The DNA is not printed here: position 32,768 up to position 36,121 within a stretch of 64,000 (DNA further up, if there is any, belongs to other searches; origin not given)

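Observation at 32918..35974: Single polypeptide containing two complete GspE/PilB secretion ATPase units in tandem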

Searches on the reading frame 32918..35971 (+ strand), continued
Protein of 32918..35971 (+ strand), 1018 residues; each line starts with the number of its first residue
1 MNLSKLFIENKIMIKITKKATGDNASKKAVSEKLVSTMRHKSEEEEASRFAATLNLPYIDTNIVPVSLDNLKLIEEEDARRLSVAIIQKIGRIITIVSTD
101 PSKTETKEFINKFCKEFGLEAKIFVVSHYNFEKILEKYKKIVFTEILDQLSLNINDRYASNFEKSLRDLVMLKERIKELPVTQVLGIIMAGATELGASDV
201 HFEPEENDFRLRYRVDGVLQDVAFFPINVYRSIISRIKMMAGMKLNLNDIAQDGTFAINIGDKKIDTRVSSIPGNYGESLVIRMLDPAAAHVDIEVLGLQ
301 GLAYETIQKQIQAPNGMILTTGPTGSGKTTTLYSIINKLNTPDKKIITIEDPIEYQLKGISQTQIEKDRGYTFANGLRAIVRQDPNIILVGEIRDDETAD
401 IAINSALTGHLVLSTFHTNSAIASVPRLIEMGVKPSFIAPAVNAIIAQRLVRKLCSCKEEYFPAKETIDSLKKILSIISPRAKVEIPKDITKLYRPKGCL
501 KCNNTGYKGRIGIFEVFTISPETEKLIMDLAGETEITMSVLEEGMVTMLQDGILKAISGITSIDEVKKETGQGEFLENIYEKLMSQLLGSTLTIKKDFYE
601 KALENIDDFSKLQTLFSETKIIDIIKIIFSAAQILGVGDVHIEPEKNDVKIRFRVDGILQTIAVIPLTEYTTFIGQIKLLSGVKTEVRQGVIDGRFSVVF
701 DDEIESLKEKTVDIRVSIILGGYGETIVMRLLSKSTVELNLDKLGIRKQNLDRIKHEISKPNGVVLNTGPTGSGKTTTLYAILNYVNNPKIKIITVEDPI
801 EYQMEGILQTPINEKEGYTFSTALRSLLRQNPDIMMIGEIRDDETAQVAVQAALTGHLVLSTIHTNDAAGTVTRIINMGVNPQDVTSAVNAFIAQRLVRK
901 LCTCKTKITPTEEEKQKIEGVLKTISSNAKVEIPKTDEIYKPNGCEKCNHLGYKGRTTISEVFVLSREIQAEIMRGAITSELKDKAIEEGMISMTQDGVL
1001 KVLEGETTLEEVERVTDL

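Call 50: find_homologous_proteins(query=L082:12986-14767:+, max_evalue=1e-30)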
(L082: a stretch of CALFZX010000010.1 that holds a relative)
Query L082:12986-14767:+ (594 aa): 8000 proteins with E <= 1e-30 among 8000 candidates; the best 120 are listed.
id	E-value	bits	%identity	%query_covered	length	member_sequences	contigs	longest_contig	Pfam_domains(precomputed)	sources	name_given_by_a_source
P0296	0.0e+0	1279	100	100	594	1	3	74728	PF05157.21,PF00437.27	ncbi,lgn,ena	-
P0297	0.0e+0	1207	93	100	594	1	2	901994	PF05157.21,PF00437.27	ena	-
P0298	0.0e+0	1045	80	100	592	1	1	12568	PF05157.21,PF00437.27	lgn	-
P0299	0.0e+0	1030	79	100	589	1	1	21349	PF05157.21,PF00437.27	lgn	-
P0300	0.0e+0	1030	79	100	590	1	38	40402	PF05157.21,PF00437.27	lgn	-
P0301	0.0e+0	1028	79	100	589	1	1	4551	PF05157.21,PF00437.27,PF13191.13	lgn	-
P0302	0.0e+0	1027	79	100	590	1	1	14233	PF05157.21,PF00437.27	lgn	-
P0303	0.0e+0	1018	78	100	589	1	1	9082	PF05157.21,PF00437.27,PF13191.13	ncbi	ncbi:MAG: ATPase, T2SS/T4P/T4SS family [Candidatus Moraniibacteriota bacterium]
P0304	0.0e+0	1018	78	100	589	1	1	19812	PF05157.21,PF00437.27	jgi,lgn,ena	-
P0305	0.0e+0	1016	79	100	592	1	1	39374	PF05157.21,PF00437.27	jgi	-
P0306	0.0e+0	1015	79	100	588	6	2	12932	PF05157.21,PF00437.27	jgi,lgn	jgi:type IV pilus assembly protein PilB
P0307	0.0e+0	1015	78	100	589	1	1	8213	PF05157.21,PF00437.27,PF13191.13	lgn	-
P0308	0.0e+0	1013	78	100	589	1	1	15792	PF05157.21,PF00437.27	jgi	-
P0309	0.0e+0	1011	78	100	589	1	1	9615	PF05157.21,PF00437.27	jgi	-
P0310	2.5e-298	1008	78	100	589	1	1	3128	PF05157.21,PF00437.27,PF13191.13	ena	-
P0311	3.2e-298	1008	78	100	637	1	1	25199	PF05157.21,PF00437.27,PF13191.13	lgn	-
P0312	5.4e-298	1007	78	100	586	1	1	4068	PF05157.21,PF00437.27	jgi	-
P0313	3.8e-297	1005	76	100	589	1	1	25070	PF05157.21,PF00437.27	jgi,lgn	-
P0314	9.7e-297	1003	77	100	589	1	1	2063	PF05157.21,PF00437.27,PF13191.13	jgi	-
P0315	5.0e-295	998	77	100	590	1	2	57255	PF05157.21,PF00437.27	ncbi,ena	-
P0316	5.7e-294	994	77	100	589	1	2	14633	PF05157.21,PF00437.27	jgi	-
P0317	8.7e-294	993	77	100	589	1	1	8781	PF05157.21,PF00437.27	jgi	jgi:type IV pilus assembly protein PilB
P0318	6.2e-286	968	74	100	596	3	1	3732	PF05157.21,PF00437.27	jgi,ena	-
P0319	3.5e-284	962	74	100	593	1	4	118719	PF05157.21,PF00437.27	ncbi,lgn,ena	-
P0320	1.8e-280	949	72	100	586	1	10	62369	PF05157.21,PF00437.27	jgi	-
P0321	1.9e-271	920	71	100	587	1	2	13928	PF05157.21,PF00437.27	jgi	-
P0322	4.5e-271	918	76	92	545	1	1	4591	PF05157.21,PF00437.27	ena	-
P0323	2.7e-251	853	83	80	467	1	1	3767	PF05157.21,PF00437.27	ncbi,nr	ncbi:MAG: hypothetical protein FJZ04_03860, partial [Candidatus Moranbacteria bacterium]|nr:hypothet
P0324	5.6e-240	816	63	100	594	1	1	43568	PF05157.21,PF00437.27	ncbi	ncbi:GspE/PulE family protein [Patescibacteria group bacterium]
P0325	1.9e-238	811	62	100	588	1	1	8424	PF05157.21,PF00437.27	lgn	-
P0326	2.7e-238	810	62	100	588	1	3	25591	PF05157.21,PF00437.27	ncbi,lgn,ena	-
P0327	7.1e-238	809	62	100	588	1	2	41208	PF05157.21,PF00437.27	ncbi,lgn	-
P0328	7.1e-238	809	62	100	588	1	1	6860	PF05157.21,PF00437.27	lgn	-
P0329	8.7e-238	809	62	100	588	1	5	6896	PF05157.21,PF00437.27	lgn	-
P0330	9.9e-238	808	62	100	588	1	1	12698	PF05157.21,PF00437.27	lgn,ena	-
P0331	1.3e-237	808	62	100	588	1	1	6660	PF05157.21,PF00437.27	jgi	-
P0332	2.4e-237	807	62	100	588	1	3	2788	PF05157.21,PF00437.27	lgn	-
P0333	4.7e-237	806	62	100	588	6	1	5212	PF05157.21,PF00437.27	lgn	-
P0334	5.5e-237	806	63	100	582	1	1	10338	PF05157.21,PF00437.27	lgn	-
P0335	5.9e-237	806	64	100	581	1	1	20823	PF05157.21,PF00437.27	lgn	-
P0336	6.9e-237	806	62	100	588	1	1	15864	PF05157.21,PF00437.27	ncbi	-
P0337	7.8e-237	805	64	100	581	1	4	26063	PF05157.21,PF00437.27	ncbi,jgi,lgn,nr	ncbi:MAG: hypothetical protein ACD_11C00072G0004 [uncultured bacterium]|nr:MAG: hypothetical protein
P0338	1.1e-236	805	62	100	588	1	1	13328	PF05157.21,PF00437.27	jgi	-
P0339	1.7e-236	804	63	100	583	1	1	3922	PF05157.21,PF00437.27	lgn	-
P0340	2.9e-236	804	63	100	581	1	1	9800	PF05157.21,PF00437.27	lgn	-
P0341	3.1e-236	803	63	100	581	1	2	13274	PF05157.21,PF00437.27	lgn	-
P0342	4.8e-236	803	63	100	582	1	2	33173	PF05157.21,PF00437.27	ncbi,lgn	ncbi:MAG TPA: GspE/PulE family protein [Patescibacteria group bacterium]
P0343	5.3e-236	803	63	100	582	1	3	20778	PF05157.21,PF00437.27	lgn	-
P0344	5.8e-236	803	63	100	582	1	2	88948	PF05157.21,PF00437.27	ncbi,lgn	-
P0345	8.3e-236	802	63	100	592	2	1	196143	PF05157.21,PF00437.27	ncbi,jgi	ncbi:MAG: ATPase, T2SS/T4P/T4SS family [Parcubacteria group bacterium]|jgi:type IV pilus assembly pr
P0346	1.2e-235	802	62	100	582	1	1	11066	PF05157.21,PF00437.27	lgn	-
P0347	2.2e-235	801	63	100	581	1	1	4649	PF05157.21,PF00437.27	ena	-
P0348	2.2e-235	801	62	100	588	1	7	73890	PF05157.21,PF00437.27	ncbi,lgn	-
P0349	3.9e-235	800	62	100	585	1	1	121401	PF05157.21,PF00437.27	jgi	jgi:type IV pilus assembly protein PilB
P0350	4.6e-235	800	63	100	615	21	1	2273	PF05157.21,PF00437.27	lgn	-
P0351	5.1e-235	799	63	100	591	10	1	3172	PF05157.21,PF00437.27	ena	-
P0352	5.2e-235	799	61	100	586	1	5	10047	PF05157.21,PF00437.27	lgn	-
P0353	6.2e-235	799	61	100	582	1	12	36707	PF05157.21,PF00437.27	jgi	jgi:type IV pilus assembly protein PilB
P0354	7.3e-235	799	61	100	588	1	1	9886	PF05157.21,PF00437.27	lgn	-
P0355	8.3e-235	799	63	100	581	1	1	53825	PF05157.21,PF00437.27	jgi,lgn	jgi:type IV pilus assembly protein PilB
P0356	8.3e-235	799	64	100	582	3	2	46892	PF05157.21,PF00437.27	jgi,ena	jgi:type IV pilus assembly protein PilB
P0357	8.8e-235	799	62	100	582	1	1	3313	PF05157.21,PF00437.27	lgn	-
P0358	1.0e-234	798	61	100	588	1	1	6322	PF05157.21,PF00437.27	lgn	-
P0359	1.3e-234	798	62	100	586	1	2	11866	PF05157.21,PF00437.27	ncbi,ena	-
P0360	1.5e-234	798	61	100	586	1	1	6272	PF05157.21,PF00437.27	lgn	-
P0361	1.7e-234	798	61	100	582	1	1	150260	PF05157.21,PF00437.27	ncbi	-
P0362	1.7e-234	798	62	100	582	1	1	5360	PF05157.21,PF00437.27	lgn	-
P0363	2.3e-234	797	61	100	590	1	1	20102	PF05157.21,PF00437.27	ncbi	-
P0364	2.5e-234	797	63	100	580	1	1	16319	PF05157.21,PF00437.27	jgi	-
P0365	2.6e-234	797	62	100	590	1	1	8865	PF05157.21,PF00437.27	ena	-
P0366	2.7e-234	797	61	100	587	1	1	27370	PF05157.21,PF00437.27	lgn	-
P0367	2.9e-234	797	63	100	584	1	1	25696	PF05157.21,PF00437.27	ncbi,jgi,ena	-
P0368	3.0e-234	797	62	100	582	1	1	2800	PF05157.21,PF00437.27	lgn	-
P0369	3.3e-234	797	62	100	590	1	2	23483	PF05157.21,PF00437.27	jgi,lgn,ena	-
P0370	4.2e-234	796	61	100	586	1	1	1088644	PF05157.21,PF00437.27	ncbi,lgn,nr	ncbi:MAG: Flp pilus assembly complex ATPase component TadA [Candidatus Moraniibacteriota bacterium]|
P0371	4.4e-234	796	62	100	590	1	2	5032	PF05157.21,PF00437.27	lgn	-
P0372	4.4e-234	796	62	100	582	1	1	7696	PF05157.21,PF00437.27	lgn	-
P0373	4.9e-234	796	61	100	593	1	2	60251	PF05157.21,PF00437.27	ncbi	ncbi:GspE/PulE family protein [Patescibacteria group bacterium]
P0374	6.2e-234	796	62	100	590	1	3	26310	PF05157.21,PF00437.27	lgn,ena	-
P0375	6.4e-234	796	61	100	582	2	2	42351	PF05157.21,PF00437.27,PF13191.13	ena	-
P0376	7.2e-234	796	61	100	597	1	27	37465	PF05157.21,PF00437.27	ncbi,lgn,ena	-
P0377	7.2e-234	796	62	100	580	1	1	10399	PF05157.21,PF00437.27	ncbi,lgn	-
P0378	7.6e-234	796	62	100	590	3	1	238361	PF05157.21,PF00437.27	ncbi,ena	-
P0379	7.8e-234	796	62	100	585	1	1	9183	PF05157.21,PF00437.27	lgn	-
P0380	9.9e-234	795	62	100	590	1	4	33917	PF05157.21,PF00437.27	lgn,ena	-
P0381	1.0e-233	795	62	100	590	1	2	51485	PF05157.21,PF00437.27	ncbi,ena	-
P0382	1.3e-233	795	62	100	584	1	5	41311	PF05157.21,PF00437.27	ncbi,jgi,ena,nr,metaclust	ncbi:MAG: hypothetical protein A2878_00260 [Candidatus Moranbacteria bacterium RIFCSPHIGHO2_01_FULL_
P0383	1.5e-233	795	62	100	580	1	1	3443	PF05157.21,PF00437.27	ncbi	-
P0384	1.5e-233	795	62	100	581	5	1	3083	PF05157.21,PF00437.27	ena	-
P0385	1.6e-233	795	61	100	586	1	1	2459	PF05157.21,PF00437.27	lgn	-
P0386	1.6e-233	795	62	100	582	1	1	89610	PF05157.21,PF00437.27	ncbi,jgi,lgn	ncbi:MAG: ATPase, T2SS/T4P/T4SS family [Parcubacteria group bacterium]|jgi:type IV pilus assembly pr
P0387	1.6e-233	795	62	100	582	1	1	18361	PF05157.21,PF00437.27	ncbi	-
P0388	1.6e-233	795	61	100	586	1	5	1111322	PF05157.21,PF00437.27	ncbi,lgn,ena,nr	ncbi:MAG: Flp pilus assembly complex ATPase component TadA [Candidatus Moraniibacteriota bacterium]|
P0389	1.6e-233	795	62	100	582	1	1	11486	PF05157.21,PF00437.27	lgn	-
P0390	1.9e-233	794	62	100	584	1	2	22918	PF05157.21,PF00437.27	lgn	-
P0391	2.2e-233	794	62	100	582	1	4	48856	PF05157.21,PF00437.27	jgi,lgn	jgi:type IV pilus assembly protein PilB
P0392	2.2e-233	794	62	100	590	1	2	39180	PF05157.21,PF00437.27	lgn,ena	-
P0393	2.3e-233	794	62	100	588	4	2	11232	PF05157.21,PF00437.27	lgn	-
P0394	2.4e-233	794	63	100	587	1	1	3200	PF05157.21,PF00437.27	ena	-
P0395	2.4e-233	794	63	100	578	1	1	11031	PF05157.21,PF00437.27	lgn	-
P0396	2.5e-233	794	62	100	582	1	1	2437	PF05157.21,PF00437.27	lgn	-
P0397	2.5e-233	794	61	100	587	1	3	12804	PF05157.21,PF00437.27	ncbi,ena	-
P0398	2.5e-233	794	61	100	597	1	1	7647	PF05157.21,PF00437.27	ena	-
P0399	2.8e-233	794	62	100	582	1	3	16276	PF05157.21,PF00437.27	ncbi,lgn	-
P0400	2.8e-233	794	63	100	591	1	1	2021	PF05157.21,PF00437.27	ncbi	-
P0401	2.9e-233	794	61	100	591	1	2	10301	PF05157.21,PF00437.27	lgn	-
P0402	2.9e-233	794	61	100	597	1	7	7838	PF05157.21,PF00437.27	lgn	-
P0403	3.1e-233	794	62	100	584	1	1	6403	PF05157.21,PF00437.27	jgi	jgi:type IV pilus assembly protein PilB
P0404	3.8e-233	793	62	100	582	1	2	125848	PF05157.21,PF00437.27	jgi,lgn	-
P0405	3.9e-233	793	61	100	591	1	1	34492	PF05157.21,PF00437.27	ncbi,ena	-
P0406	4.3e-233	793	61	100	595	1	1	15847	PF05157.21,PF00437.27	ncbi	-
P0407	4.4e-233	793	62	100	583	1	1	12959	PF05157.21,PF00437.27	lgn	-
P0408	4.7e-233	793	62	100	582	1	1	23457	PF05157.21,PF00437.27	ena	-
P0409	4.7e-233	793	61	100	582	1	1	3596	PF05157.21,PF00437.27,PF13401.13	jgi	jgi:type IV pilus assembly protein PilB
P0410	5.1e-233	793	62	100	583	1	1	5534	PF05157.21,PF00437.27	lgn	-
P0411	5.5e-233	793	61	100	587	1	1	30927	PF05157.21,PF00437.27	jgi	jgi:type IV pilus assembly protein PilB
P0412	5.6e-233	793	62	100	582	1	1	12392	PF05157.21,PF00437.27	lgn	-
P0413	5.6e-233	793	62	100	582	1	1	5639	PF05157.21,PF00437.27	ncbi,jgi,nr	ncbi:MAG: hypothetical protein ACD_5C00166G0001 [uncultured bacterium]|nr:MAG: hypothetical protein 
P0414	5.6e-233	793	61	100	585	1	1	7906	PF05157.21,PF00437.27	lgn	-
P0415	6.6e-233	793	62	100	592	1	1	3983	PF05157.21,PF00437.27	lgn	-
